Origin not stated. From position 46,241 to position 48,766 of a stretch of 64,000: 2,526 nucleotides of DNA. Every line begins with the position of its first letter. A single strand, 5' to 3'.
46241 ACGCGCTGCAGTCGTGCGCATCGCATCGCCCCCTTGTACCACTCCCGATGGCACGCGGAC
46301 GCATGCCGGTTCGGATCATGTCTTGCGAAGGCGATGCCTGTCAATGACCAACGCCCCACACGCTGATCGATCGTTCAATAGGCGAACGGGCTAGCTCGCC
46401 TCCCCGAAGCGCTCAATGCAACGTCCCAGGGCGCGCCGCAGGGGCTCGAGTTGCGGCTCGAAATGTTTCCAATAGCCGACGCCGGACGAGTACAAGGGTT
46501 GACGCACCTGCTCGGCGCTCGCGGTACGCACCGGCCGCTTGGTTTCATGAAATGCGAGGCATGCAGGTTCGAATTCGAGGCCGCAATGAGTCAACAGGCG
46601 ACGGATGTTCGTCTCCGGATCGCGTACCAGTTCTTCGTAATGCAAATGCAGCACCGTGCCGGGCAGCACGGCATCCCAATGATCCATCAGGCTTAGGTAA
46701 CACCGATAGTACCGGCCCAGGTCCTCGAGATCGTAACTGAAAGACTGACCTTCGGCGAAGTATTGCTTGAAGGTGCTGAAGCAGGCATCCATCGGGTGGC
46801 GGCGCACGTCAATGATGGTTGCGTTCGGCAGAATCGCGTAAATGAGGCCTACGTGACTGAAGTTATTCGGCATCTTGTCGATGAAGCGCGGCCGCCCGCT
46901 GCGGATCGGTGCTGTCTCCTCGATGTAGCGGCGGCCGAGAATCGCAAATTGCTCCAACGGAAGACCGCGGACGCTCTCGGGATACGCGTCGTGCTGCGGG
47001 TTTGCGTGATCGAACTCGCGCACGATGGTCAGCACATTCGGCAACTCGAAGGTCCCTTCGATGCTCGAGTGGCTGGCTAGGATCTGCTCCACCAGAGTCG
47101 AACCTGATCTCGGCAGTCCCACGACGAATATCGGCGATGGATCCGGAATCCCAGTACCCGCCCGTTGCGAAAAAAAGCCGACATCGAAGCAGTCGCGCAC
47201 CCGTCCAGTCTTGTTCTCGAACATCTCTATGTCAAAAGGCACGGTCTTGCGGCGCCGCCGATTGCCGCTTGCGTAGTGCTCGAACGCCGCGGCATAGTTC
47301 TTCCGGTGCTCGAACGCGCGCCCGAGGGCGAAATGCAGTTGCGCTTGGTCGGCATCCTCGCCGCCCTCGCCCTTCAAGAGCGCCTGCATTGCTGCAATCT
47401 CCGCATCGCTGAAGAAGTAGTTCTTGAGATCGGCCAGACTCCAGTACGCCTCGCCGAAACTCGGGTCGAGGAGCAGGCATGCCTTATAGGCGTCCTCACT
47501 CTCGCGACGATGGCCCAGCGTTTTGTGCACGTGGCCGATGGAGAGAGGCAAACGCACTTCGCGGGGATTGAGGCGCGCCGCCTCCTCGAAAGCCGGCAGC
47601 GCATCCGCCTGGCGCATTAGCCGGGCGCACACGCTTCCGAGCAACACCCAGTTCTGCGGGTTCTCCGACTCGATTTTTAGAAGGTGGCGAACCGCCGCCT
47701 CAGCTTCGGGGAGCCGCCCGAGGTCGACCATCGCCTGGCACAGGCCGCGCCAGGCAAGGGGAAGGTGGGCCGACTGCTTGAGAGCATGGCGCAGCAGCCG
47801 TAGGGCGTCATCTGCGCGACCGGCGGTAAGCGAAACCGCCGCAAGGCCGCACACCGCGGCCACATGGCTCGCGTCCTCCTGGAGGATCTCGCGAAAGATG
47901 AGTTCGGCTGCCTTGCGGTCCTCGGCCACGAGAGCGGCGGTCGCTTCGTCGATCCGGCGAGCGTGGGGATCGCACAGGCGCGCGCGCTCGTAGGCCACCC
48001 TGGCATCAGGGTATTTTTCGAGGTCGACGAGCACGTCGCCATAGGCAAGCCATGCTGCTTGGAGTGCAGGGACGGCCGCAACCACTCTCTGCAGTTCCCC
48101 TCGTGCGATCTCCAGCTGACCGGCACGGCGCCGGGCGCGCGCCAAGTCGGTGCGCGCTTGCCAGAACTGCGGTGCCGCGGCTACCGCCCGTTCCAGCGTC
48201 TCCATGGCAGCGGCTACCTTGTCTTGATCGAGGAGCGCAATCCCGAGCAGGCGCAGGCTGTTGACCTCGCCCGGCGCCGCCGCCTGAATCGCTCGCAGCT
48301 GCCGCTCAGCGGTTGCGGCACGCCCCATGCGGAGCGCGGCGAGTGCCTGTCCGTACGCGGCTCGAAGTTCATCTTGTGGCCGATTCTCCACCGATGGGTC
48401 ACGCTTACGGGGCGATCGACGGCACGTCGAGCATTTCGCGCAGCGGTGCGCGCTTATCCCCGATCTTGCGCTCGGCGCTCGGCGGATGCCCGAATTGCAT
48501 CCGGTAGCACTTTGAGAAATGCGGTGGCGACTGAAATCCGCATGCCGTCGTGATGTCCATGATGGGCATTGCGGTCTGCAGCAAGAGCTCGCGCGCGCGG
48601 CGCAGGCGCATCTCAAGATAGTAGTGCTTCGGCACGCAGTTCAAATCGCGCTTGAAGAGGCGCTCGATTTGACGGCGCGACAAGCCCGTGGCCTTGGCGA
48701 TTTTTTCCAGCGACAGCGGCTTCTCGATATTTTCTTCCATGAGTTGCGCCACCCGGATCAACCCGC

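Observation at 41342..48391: Third module in inverted order, with two tandem receptors, directly downstream of a GbdR-like regulator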

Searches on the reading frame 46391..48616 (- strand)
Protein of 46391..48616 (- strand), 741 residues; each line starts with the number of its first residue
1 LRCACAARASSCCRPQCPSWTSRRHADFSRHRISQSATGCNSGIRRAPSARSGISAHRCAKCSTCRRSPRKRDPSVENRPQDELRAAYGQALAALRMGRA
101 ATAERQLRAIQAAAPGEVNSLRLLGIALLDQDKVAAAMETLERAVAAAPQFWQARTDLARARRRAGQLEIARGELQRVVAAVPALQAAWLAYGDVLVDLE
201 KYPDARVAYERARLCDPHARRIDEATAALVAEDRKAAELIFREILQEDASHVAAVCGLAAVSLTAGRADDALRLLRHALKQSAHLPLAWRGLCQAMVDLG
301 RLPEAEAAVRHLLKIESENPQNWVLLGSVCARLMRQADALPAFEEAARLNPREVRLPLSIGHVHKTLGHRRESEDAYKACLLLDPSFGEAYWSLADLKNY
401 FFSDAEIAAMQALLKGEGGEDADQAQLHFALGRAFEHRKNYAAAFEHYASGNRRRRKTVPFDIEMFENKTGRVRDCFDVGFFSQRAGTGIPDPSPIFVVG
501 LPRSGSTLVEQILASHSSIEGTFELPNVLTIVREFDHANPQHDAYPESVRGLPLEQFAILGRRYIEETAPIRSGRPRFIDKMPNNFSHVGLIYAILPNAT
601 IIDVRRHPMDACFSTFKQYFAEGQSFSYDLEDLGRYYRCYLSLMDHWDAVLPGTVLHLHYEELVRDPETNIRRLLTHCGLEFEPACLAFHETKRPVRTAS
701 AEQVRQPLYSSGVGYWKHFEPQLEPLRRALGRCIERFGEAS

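Call 4: search_protein_families(library=pfam, proteins=[window:46391-48616:-])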
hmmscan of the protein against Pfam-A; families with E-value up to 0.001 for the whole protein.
window:46391-48616:- (741 aa): 16 families
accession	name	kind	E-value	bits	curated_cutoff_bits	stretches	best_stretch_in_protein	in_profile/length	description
PF13469.12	Sulfotransfer_3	-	7.6e-50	170.6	27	1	495-684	1-216/216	Sulfotransferase family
PF13432.12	TPR_16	-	3.5e-24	85.3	32.7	2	88-150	1-63/65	Tetratricopeptide repeat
PF07719.23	TPR_2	-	1.1e-17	63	27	0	187-218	2-33/34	Tetratricopeptide repeat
PF14559.12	TPR_19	-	4.2e-16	59.5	25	2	263-320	2-59/68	Tetratricopeptide repeat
PF13428.12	TPR_14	-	5.2e-16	58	23.5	0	120-161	3-44/44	Tetratricopeptide repeat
PF23914.1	TPR_CcmH_CycH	-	5.1e-14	52.9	42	2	307-358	37-88/158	Cytochrome c-type biogenesis protein H TPR domain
PF13181.12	TPR_8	-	3.3e-11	42.8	25.7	0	360-386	7-33/34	Tetratricopeptide repeat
PF00515.34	TPR_1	-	4.9e-11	42.4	27.8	0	323-352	4-33/34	Tetratricopeptide repeat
PF00685.33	Sulfotransfer_1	-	1.9e-10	41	22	1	494-684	2-185/255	Sulfotransferase domain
PF13414.12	TPR_11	-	9.3e-08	32.1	26.8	0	193-212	1-20/42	TPR repeat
PF13424.12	TPR_12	-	3.7e-07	30.7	30.1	0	84-149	3-76/77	Tetratricopeptide repeat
PF12895.13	ANAPC3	-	2.9e-06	27.9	27.2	0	131-211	2-81/82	Anaphase-promoting complex, cyclosome, subunit 3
PF13431.12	TPR_17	-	1e-05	25.9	24.4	0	141-172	2-33/34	Tetratricopeptide repeat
PF25064.1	ARM_TT21_5th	-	1.6e-05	25.6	27.8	0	231-284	14-67/117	TT21 fifth ARM repeats domain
PF13429.12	TPR_15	-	3.9e-05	23.6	26.2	1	125-359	15-253/280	Tetratricopeptide repeat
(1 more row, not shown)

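Call 9: search_protein_families(library=ncbifam, proteins=[window:46391-48391:-], max_evalue=0.00001)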
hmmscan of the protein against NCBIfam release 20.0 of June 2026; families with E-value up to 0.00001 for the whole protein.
window:46391-48391:- (666 aa): 8 families
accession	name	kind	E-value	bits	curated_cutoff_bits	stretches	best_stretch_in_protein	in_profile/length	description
TIGR02917.1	PEP_TPR_lipo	equivalog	4.1e-25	87.8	312.2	1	19-376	373-729/899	XrtA/PEP-CTERM system TPR-repeat protein PrsT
NF040959.1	MamA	equivalog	2.7e-14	53.1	200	0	15-142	43-170/204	magnetosome protein MamA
TIGR02552.1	LcrH_SycD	equivalog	2.7e-11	43.3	104.8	0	225-306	32-113/136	SycD/LcrH family type III secretion system chaperone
TIGR02521.1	type_IV_pilW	equivalog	5.7e-10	39.1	154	1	49-202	37-194/234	type IV pilus biogenesis/stability protein PilW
NF033920.0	C39_PA2778_fam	equivalog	5.9e-09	35.7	150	0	150-240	162-253/255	PA2778 family cysteine peptidase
NF052400.1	M48_BAM_BepA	equivalog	1e-08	34.5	570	0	4-115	302-413/483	beta-barrel assembly-enhancing protease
NF052415.1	T3SS_chap_SctY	equivalog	2.4e-08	34.5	70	0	180-269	9-101/106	type III secretion apparatus assembly chaperone SctY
TIGR03939.1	PGA_TPR_OMP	equivalog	1.7e-07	29.9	366.65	0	194-279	103-188/800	poly-beta-1,6 N-acetyl-D-glucosamine export porin PgaA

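Call 12: find_homologous_proteins(query=window:46391-48391:-, max_evalue=1e-20)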
Query window:46391-48391:- (666 aa): 5019 proteins with E <= 1e-20 among 8000 candidates; the best 120 are listed.
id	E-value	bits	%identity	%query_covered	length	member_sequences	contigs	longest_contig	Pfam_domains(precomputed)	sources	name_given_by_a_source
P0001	0.0e+0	1462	100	97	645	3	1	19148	PF13431.13,PF13469.13,PF23914.2,PF13414.13,PF13428.13,PF00685.34,PF25064.2,PF14559.13,PF00515.35,PF12895.14,PF13424.13,PF13432.13,PF13181.13,PF07719.24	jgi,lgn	jgi:tetratricopeptide (TPR) repeat protein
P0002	0.0e+0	1403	93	100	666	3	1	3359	PF13431.13,PF13469.13,PF23914.2,PF13414.13,PF13428.13,PF00685.34,PF14559.13,PF00515.35,PF12895.14,PF13424.13,PF13432.13,PF13181.13,PF07719.24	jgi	jgi:tetratricopeptide (TPR) repeat protein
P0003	0.0e+0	1267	84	99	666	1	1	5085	PF25063.1,PF13431.13,PF13469.13,PF23914.2,PF13414.13,PF13428.13,PF00685.34,PF14559.13,PF00515.35,PF12895.14,PF13424.13,PF21033.5,PF13432.13,PF13181.13,PF07719.24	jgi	jgi:tetratricopeptide (TPR) repeat protein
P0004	0.0e+0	1257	83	100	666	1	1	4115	PF25063.1,PF13431.13,PF13469.13,PF23914.2,PF13414.13,PF13428.13,PF00685.34,PF14559.13,PF00515.35,PF12895.14,PF13424.13,PF21033.5,PF13432.13,PF13181.13,PF07719.24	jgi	jgi:tetratricopeptide (TPR) repeat protein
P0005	0.0e+0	1255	83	100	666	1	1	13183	PF25063.1,PF13431.13,PF13469.13,PF23914.2,PF13414.13,PF13428.13,PF00685.34,PF14559.13,PF13371.13,PF00515.35,PF12895.14,PF13424.13,PF21033.5,PF13432.13,PF13181.13,PF07719.24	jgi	jgi:tetratricopeptide (TPR) repeat protein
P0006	0.0e+0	1253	82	100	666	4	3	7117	PF25063.1,PF13431.13,PF13469.13,PF23914.2,PF13414.13,PF13428.13,PF00685.34,PF14559.13,PF00515.35,PF12895.14,PF13424.13,PF21033.5,PF13432.13,PF13181.13,PF07719.24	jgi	jgi:tetratricopeptide (TPR) repeat protein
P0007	0.0e+0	1251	84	99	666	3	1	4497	PF25063.1,PF13431.13,PF13469.13,PF23914.2,PF13414.13,PF13428.13,PF00685.34,PF14559.13,PF13371.13,PF00515.35,PF12895.14,PF13424.13,PF13432.13,PF13181.13,PF07719.24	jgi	jgi:tetratricopeptide (TPR) repeat protein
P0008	0.0e+0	1250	84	99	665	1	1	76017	PF25063.1,PF13431.13,PF13469.13,PF23914.2,PF13414.13,PF13428.13,PF00685.34,PF14559.13,PF13371.13,PF00515.35,PF12895.14,PF13424.13,PF21033.5,PF13432.13,PF13181.13,PF07719.24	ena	-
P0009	0.0e+0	1250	84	97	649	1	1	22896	PF25063.1,PF13431.13,PF13469.13,PF23914.2,PF13414.13,PF13176.13,PF13428.13,PF00685.34,PF14559.13,PF00515.35,PF12895.14,PF13424.13,PF21033.5,PF13432.13,PF13181.13,PF07719.24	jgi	jgi:tetratricopeptide (TPR) repeat protein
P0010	0.0e+0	1247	82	100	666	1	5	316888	PF25063.1,PF13431.13,PF13469.13,PF23914.2,PF13414.13,PF13428.13,PF00685.34,PF14559.13,PF00515.35,PF13424.13,PF13432.13,PF13181.13,PF07719.24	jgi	jgi:tetratricopeptide (TPR) repeat protein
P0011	0.0e+0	1246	82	99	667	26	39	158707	PF25063.1,PF13431.13,PF13469.13,PF23914.2,PF13414.13,PF13428.13,PF00685.34,PF14559.13,PF13371.13,PF00515.35,PF12895.14,PF13424.13,PF21033.5,PF13432.13,PF13181.13,PF07719.24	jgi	jgi:tetratricopeptide (TPR) repeat protein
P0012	0.0e+0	1246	83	100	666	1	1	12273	PF25063.1,PF13431.13,PF13469.13,PF23914.2,PF13414.13,PF13428.13,PF00685.34,PF14559.13,PF24575.2,PF00515.35,PF12895.14,PF13424.13,PF21033.5,PF13432.13,PF13181.13,PF07719.24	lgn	-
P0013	0.0e+0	1245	84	97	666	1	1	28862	PF25063.1,PF13431.13,PF13469.13,PF23914.2,PF13414.13,PF13176.13,PF13428.13,PF00685.34,PF14559.13,PF00515.35,PF12895.14,PF13424.13,PF21033.5,PF13432.13,PF13181.13,PF07719.24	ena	-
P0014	0.0e+0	1245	83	99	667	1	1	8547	PF25063.1,PF13431.13,PF13469.13,PF23914.2,PF13414.13,PF13176.13,PF13428.13,PF00685.34,PF14559.13,PF00515.35,PF12895.14,PF13424.13,PF21033.5,PF13432.13,PF13181.13,PF07719.24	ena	-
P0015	0.0e+0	1245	84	99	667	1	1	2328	PF25063.1,PF13431.13,PF13469.13,PF23914.2,PF13414.13,PF13176.13,PF13428.13,PF00685.34,PF14559.13,PF00515.35,PF12895.14,PF13424.13,PF21033.5,PF13432.13,PF13181.13,PF07719.24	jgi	jgi:tetratricopeptide (TPR) repeat protein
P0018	0.0e+0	1242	83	100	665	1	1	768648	PF25063.1,PF13431.13,PF13469.13,PF23914.2,PF13414.13,PF13428.13,PF00685.34,PF14559.13,PF00515.35,PF12895.14,PF13424.13,PF21033.5,PF13432.13,PF13181.13,PF07719.24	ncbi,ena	-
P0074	0.0e+0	1202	79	100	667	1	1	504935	PF13431.13,PF13469.13,PF23914.2,PF13414.13,PF13428.13,PF00685.34,PF14559.13,PF00515.35,PF12895.14,PF13424.13,PF21033.5,PF13432.13,PF13181.13,PF07719.24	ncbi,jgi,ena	jgi:tetratricopeptide (TPR) repeat protein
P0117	0.0e+0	1175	77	99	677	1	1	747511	PF25063.1,PF13431.13,PF13469.13,PF23914.2,PF13414.13,PF13428.13,PF00685.34,PF14559.13,PF24575.2,PF00515.35,PF12895.14,PF13424.13,PF21033.5,PF13432.13,PF13181.13,PF07719.24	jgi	jgi:tetratricopeptide (TPR) repeat protein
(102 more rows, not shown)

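Call 14: find_encoding_contigs(protein=P0018, flank=10000, max_places=2)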
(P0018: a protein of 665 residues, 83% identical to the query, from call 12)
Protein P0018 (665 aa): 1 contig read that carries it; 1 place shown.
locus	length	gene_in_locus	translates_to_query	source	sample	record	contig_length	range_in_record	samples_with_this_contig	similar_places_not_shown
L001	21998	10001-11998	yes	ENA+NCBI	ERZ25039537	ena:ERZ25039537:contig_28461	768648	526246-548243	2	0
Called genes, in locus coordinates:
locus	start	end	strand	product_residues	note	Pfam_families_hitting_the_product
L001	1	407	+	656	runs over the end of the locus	PF00561:Abhydrolase_1, PF08386:Abhydrolase_4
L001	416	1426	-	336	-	PF01965:DJ-1_PfpI, PF12833:HTH_18, PF00165:HTH_AraC (weak)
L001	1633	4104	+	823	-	PF00890:FAD_binding_2 (weak), PF01266:DAO, PF07992:Pyr_redox_2 (faint), PF13454:NAD_binding_9 (faint), PF13738:Pyr_redox_3 (faint), PF16350:FAO_M, PF01571:GCV_T, PF08669:GCV_T_C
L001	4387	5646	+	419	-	PF01946:Thi4 (weak), PF01266:DAO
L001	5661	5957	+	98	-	PF04267:SoxD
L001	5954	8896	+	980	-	PF13510:Fer2_4, PF00890:FAD_binding_2 (weak), PF01134:GIDA (weak), PF07992:Pyr_redox_2, PF12831:FAD_oxidored, PF17806:SO_alpha_A3, PF01571:GCV_T, PF08669:GCV_T_C, +3 more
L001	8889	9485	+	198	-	PF04268:SoxG, PF01571:GCV_T (weak)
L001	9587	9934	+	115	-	-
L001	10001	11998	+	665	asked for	PF07719:TPR_2 (faint), PF13432:TPR_16 (weak), PF13432:TPR_16, PF14559:TPR_19, PF14559:TPR_19 (weak), PF23914:TPR_CcmH_CycH (weak), PF00685:Sulfotransfer_1, PF13469:Sulfotransfer_3, +9 more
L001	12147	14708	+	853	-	PF07715:Plug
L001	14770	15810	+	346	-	PF00491:Arginase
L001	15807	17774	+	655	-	PF26549:Tricorn_N (faint), PF01738:DLH, PF02129:Peptidase_S15, PF20434:BD-FAE, PF00326:Peptidase_S9, PF00561:Abhydrolase_1 (weak)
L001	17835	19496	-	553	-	PF00732:GMC_oxred_N, PF05199:GMC_oxred_C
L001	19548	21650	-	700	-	PF00440:TetR_N, PF13977:TetR_C_6, PF00171:Aldedh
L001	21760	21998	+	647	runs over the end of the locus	PF04069:OpuAC, PF00528:BPD_transp_1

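Call 15: find_encoding_contigs(protein=P0074, flank=10000, max_places=2)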
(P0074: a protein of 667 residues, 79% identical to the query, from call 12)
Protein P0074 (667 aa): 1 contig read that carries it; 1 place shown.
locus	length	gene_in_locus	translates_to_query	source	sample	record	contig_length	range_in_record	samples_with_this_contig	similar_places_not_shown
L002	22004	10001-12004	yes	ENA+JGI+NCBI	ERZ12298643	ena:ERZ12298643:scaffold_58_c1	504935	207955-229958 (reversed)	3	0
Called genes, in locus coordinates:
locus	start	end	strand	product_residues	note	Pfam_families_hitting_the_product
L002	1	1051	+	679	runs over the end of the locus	-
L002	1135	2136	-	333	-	PF01965:DJ-1_PfpI, PF12833:HTH_18, PF00165:HTH_AraC (weak)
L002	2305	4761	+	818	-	PF00890:FAD_binding_2 (weak), PF01266:DAO, PF07992:Pyr_redox_2 (faint), PF13454:NAD_binding_9 (faint), PF13738:Pyr_redox_3 (weak), PF16350:FAO_M, PF01571:GCV_T, PF08669:GCV_T_C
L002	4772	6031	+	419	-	PF01266:DAO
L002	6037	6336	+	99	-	PF04267:SoxD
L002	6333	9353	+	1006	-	PF13510:Fer2_4, PF00890:FAD_binding_2 (weak), PF07992:Pyr_redox_2, PF12831:FAD_oxidored, PF13738:Pyr_redox_3 (faint), PF17806:SO_alpha_A3, PF01571:GCV_T, PF08669:GCV_T_C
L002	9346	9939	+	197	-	PF04268:SoxG, PF01571:GCV_T (weak)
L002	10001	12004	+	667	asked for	PF07719:TPR_2 (faint), PF12895:ANAPC3 (faint), PF13424:TPR_12 (faint), PF13428:TPR_14 (faint), PF13432:TPR_16 (weak), PF14559:TPR_19 (weak), PF00685:Sulfotransfer_1, PF13469:Sulfotransfer_3, +6 more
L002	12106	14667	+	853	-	PF07715:Plug, PF00593:TonB_dep_Rec_b-barrel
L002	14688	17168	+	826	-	PF07715:Plug, PF00593:TonB_dep_Rec_b-barrel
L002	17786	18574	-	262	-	-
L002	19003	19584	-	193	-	-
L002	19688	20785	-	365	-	PF01212:Beta_elim_lyase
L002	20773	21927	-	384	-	PF06155:GBBH-like_N (faint), PF02668:TauD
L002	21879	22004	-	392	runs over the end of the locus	-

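Call 18: find_encoding_contigs(protein=P0117, flank=10000, max_places=2)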
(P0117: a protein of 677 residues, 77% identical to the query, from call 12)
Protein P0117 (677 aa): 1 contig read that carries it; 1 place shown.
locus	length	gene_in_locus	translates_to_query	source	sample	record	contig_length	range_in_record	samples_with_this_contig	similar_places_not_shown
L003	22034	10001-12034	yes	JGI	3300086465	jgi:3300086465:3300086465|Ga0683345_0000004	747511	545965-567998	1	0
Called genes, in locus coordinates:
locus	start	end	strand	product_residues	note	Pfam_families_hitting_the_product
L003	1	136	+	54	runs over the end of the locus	-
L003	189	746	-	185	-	PF04268:SoxG, PF01571:GCV_T (faint)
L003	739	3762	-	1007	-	PF13510:Fer2_4, PF00890:FAD_binding_2 (weak), PF03486:HI0933_like (weak), PF07992:Pyr_redox_2, PF12831:FAD_oxidored, PF17806:SO_alpha_A3, PF01571:GCV_T, PF08669:GCV_T_C, +1 more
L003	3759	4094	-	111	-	PF04267:SoxD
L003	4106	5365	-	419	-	PF01946:Thi4 (weak), PF01266:DAO, PF13450:NAD_binding_8 (faint)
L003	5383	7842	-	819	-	PF01266:DAO, PF13454:NAD_binding_9 (faint), PF13738:Pyr_redox_3 (weak), PF16350:FAO_M, PF01571:GCV_T, PF08669:GCV_T_C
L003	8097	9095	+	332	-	PF01965:DJ-1_PfpI, PF00165:HTH_AraC (faint), PF12833:HTH_18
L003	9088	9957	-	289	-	PF00551:Formyl_trans_N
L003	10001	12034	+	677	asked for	PF00515:TPR_1 (faint), PF07719:TPR_2 (faint), PF12895:ANAPC3 (faint), PF13432:TPR_16 (weak), PF14559:TPR_19 (weak), PF23914:TPR_CcmH_CycH (weak), PF00685:Sulfotransfer_1, PF13469:Sulfotransfer_3, +8 more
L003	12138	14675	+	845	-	PF07715:Plug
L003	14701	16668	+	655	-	PF00930:DPPIV_N (faint), PF07676:PD40 (faint), PF26550:Tricorn_2nd (faint), PF25174:Beta-prop_THOC3 (faint), PF26549:Tricorn_N, PF02129:Peptidase_S15 (faint), PF00326:Peptidase_S9, PF01738:DLH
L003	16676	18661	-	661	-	PF00561:Abhydrolase_1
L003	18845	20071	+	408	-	PF00355:Rieske, PF00848:Ring_hydroxyl_A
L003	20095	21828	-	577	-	PF05960:DUF885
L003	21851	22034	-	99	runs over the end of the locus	PF14023:Bestrophin-like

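Call 19: find_encoding_contigs(protein=P0001, flank=10000, max_places=3)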
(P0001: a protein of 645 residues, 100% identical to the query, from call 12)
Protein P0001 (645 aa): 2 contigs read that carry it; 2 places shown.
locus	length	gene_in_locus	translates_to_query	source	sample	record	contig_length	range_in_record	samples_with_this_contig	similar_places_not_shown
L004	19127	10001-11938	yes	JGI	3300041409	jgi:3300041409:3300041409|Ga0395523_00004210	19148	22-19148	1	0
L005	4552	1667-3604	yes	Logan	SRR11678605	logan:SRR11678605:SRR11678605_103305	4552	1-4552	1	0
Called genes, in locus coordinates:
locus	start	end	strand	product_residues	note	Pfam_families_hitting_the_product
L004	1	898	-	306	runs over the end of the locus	?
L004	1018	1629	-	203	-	PF04268:SoxG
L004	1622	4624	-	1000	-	PF13510:Fer2_4, PF00890:FAD_binding_2 (weak), PF03486:HI0933_like (weak), PF07992:Pyr_redox_2, PF12831:FAD_oxidored, PF17806:SO_alpha_A3, PF01571:GCV_T, PF08669:GCV_T_C, +1 more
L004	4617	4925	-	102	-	PF04267:SoxD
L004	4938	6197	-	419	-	PF01946:Thi4 (weak), PF01266:DAO, PF13450:NAD_binding_8 (faint)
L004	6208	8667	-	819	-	PF01266:DAO, PF13738:Pyr_redox_3 (weak), PF16350:FAO_M, PF01571:GCV_T, PF08669:GCV_T_C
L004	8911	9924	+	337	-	PF01965:DJ-1_PfpI, PF00165:HTH_AraC (faint), PF12833:HTH_18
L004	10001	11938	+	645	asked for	PF12895:ANAPC3 (faint), PF13424:TPR_12 (faint), PF13428:TPR_14 (faint), PF13431:TPR_17 (faint), PF14559:TPR_19, PF23914:TPR_CcmH_CycH (weak), PF00685:Sulfotransfer_1, PF13469:Sulfotransfer_3, +6 more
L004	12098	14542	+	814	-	PF07715:Plug, PF00593:TonB_dep_Rec_b-barrel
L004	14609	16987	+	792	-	PF07715:Plug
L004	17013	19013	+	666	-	PF00930:DPPIV_N (faint), PF07676:PD40 (faint), PF26550:Tricorn_2nd (weak), PF25174:Beta-prop_THOC3 (faint), PF26549:Tricorn_N, PF26549:Tricorn_N (weak), PF00326:Peptidase_S9, PF01738:DLH, +2 more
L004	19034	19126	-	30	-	?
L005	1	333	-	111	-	?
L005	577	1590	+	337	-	PF01965:DJ-1_PfpI, PF00165:HTH_AraC (faint), PF12833:HTH_18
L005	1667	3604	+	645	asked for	PF12895:ANAPC3 (faint), PF13424:TPR_12 (faint), PF13428:TPR_14 (faint), PF13431:TPR_17 (faint), PF14559:TPR_19, PF23914:TPR_CcmH_CycH (weak), PF00685:Sulfotransfer_1, PF13469:Sulfotransfer_3, +6 more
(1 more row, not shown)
